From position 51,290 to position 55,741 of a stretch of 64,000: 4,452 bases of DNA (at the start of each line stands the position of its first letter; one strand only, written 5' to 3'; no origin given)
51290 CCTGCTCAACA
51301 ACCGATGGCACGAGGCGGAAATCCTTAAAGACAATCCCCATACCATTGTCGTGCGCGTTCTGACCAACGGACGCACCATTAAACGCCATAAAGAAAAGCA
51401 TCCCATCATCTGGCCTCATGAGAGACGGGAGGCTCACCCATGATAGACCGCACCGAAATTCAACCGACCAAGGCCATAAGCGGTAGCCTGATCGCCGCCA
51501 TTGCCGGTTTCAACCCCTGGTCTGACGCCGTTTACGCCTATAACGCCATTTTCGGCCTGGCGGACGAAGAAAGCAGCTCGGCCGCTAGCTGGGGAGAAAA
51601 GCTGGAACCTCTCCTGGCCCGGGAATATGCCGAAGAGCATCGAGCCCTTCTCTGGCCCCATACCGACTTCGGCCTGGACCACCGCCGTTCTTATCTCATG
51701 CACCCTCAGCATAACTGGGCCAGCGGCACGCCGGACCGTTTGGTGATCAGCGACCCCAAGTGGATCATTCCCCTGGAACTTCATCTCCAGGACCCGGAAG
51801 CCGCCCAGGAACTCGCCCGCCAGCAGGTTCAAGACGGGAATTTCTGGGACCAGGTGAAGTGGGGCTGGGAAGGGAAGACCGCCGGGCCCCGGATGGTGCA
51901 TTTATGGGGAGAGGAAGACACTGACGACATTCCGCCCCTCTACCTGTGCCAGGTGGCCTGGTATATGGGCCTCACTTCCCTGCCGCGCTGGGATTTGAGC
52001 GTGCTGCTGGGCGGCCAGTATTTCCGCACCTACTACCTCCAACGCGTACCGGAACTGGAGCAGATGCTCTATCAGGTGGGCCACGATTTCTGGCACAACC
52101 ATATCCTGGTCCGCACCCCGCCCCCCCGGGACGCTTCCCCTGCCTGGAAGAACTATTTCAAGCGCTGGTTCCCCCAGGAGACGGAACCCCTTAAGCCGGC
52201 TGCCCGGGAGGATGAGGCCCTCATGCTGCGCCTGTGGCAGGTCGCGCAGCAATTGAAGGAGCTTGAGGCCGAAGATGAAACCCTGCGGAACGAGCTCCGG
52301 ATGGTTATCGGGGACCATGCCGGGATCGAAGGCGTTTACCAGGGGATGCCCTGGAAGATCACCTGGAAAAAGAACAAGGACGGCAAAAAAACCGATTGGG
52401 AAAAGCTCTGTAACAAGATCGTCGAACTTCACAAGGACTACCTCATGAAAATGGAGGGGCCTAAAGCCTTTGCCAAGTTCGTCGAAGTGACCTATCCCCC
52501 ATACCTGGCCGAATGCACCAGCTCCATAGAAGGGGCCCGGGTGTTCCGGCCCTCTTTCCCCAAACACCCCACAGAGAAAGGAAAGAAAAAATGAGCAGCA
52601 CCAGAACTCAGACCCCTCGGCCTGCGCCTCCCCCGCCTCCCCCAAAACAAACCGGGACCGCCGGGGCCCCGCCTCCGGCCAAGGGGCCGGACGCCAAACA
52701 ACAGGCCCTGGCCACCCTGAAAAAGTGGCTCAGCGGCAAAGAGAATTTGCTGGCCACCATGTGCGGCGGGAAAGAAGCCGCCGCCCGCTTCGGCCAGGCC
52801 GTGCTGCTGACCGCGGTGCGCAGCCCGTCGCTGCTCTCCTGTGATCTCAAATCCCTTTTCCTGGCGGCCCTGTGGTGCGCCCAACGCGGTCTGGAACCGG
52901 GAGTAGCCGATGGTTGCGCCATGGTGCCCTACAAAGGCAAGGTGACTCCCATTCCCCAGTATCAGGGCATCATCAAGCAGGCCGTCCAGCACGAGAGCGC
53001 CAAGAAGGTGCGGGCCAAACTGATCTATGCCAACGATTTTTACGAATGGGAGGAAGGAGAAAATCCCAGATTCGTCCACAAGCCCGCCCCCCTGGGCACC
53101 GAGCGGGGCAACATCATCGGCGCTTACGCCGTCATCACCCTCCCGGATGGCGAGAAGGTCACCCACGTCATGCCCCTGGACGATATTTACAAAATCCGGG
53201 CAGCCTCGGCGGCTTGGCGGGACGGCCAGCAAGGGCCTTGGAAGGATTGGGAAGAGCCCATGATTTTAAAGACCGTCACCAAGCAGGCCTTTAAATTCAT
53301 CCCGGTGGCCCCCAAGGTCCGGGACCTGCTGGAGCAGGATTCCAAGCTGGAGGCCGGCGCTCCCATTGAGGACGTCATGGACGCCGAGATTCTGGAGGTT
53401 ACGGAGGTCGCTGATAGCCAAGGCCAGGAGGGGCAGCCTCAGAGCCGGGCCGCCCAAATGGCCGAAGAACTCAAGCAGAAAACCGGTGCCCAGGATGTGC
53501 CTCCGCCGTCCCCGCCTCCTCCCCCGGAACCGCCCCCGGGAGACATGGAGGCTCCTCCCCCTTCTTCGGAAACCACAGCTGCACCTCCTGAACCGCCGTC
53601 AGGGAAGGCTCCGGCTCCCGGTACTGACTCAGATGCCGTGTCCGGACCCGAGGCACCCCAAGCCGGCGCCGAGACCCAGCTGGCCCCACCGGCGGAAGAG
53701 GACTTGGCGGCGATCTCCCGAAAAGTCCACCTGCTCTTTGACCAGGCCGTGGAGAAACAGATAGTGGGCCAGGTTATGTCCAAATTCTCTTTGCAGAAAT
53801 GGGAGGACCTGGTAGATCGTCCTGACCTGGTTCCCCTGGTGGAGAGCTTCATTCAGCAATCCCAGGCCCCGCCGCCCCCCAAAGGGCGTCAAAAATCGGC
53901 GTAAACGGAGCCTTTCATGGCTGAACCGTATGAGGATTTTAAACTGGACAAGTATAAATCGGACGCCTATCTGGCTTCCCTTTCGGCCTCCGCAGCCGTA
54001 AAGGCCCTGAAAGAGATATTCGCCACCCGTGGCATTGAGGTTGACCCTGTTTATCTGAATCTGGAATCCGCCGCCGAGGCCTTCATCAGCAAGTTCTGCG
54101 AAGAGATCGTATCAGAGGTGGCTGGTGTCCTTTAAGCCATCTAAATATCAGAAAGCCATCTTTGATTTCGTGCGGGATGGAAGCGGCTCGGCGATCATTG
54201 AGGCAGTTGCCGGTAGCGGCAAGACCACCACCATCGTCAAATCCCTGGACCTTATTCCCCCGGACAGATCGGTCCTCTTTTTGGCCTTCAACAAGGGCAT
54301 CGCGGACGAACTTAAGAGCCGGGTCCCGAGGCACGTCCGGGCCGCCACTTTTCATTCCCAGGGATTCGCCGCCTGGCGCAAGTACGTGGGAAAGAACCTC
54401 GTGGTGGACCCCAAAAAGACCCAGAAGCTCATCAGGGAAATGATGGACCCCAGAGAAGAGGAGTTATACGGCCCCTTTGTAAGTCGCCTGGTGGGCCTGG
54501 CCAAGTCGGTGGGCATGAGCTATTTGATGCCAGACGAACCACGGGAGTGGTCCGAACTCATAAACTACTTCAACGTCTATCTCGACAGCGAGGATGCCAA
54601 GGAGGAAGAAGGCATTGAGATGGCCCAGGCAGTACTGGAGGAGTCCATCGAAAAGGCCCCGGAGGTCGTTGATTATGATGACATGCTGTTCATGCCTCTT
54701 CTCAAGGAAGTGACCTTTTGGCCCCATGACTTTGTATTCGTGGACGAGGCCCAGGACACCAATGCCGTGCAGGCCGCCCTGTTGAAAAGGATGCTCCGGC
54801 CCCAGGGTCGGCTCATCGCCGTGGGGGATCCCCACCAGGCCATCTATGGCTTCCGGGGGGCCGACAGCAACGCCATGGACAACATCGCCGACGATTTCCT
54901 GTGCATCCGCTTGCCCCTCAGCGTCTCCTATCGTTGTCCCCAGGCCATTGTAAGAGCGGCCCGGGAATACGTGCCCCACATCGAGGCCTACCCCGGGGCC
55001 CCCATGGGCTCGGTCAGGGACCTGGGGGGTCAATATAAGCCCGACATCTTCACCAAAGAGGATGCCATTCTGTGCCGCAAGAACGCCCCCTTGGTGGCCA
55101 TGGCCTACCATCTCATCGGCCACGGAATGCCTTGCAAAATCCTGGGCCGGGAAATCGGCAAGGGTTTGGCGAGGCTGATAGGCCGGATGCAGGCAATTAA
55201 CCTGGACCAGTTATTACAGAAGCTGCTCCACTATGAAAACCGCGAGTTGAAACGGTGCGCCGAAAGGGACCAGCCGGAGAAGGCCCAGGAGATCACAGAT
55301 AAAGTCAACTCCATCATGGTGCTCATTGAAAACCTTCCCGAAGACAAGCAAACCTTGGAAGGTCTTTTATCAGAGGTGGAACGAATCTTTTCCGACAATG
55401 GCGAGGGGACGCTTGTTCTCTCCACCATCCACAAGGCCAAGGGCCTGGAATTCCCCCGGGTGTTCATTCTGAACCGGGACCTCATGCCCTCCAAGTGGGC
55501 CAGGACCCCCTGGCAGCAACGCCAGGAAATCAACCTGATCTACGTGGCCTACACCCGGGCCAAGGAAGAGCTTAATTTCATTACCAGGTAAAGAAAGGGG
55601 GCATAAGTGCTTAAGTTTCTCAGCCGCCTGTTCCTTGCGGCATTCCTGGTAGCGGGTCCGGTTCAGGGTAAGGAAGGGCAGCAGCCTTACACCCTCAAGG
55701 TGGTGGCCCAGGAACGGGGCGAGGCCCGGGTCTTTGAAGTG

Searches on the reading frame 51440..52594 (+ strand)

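Call 66: search_protein_families(library=pfam, proteins=[window:51440-52594:+], max_evalue=0.001)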
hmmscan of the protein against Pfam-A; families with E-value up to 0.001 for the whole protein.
window:51440-52594:+ (384 aa): 1 family
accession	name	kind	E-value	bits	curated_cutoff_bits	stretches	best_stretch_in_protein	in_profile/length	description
PF09588.16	YqaJ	-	2.2e-13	51.2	22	1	11-179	8-147/150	YqaJ-like viral recombinase domain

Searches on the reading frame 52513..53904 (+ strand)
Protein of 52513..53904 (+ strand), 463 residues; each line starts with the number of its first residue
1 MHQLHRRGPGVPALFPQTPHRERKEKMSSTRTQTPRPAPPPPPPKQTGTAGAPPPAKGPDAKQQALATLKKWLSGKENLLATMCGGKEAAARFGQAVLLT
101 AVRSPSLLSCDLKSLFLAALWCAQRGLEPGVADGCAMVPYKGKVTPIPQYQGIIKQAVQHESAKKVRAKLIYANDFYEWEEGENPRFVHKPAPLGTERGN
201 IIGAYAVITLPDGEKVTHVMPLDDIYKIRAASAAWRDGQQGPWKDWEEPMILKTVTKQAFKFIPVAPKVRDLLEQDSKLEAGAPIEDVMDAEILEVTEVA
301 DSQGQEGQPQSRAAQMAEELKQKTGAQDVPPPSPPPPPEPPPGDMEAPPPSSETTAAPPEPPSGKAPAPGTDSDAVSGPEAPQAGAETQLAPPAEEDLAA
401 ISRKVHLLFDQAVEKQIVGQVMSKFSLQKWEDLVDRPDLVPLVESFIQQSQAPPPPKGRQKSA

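Call 66: search_protein_families(library=pfam, proteins=[window:52513-53904:+], max_evalue=0.001)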
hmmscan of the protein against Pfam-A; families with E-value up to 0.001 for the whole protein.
window:52513-53904:+ (463 aa): 1 family
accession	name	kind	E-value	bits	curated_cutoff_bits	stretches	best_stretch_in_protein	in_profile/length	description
PF03837.19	RecT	-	1e-34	120.3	24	1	98-266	7-177/198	RecT family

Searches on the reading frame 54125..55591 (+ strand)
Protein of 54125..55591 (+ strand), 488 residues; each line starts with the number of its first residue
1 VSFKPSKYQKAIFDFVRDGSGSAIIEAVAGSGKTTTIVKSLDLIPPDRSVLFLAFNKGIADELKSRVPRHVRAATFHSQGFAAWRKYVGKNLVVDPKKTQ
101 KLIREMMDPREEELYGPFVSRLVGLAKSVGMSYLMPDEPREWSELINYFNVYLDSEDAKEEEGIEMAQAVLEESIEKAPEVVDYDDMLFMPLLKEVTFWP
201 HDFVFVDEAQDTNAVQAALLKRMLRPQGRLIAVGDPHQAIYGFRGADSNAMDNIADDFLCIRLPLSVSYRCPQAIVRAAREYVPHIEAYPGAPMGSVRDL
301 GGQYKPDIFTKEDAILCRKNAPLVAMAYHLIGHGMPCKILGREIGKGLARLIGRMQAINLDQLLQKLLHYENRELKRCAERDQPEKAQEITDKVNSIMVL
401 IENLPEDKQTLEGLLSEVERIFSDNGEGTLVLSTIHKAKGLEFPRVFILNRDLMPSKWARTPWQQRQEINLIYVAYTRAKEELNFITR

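Call 66: search_protein_families(library=pfam, proteins=[window:54125-55591:+], max_evalue=0.001)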
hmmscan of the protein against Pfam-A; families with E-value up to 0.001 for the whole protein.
window:54125-55591:+ (488 aa): 6 families
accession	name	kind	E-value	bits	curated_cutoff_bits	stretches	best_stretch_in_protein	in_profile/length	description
PF00580.27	UvrD-helicase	-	8.9e-26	91.6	23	1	17-258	10-270/271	UvrD/REP helicase N-terminal domain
PF13361.12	UvrD_C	-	3.8e-16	59.9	25.6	1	401-486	271-346/350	UvrD-like helicase C-terminal domain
PF13245.12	AAA_19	-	6.9e-15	55.8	25.1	1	22-244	13-134/134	AAA domain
PF01443.25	Viral_helicase1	-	1.7e-10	41.5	21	0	401-487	162-228/228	Viral superfamily 1 RNA helicase core domain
PF13538.12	UvrD_C_2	-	1.7e-10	41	27.4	1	431-485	3-51/52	UvrD-like helicase C-terminal domain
PF13604.12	AAA_30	-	6.6e-08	33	27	0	10-68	7-67/191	AAA domain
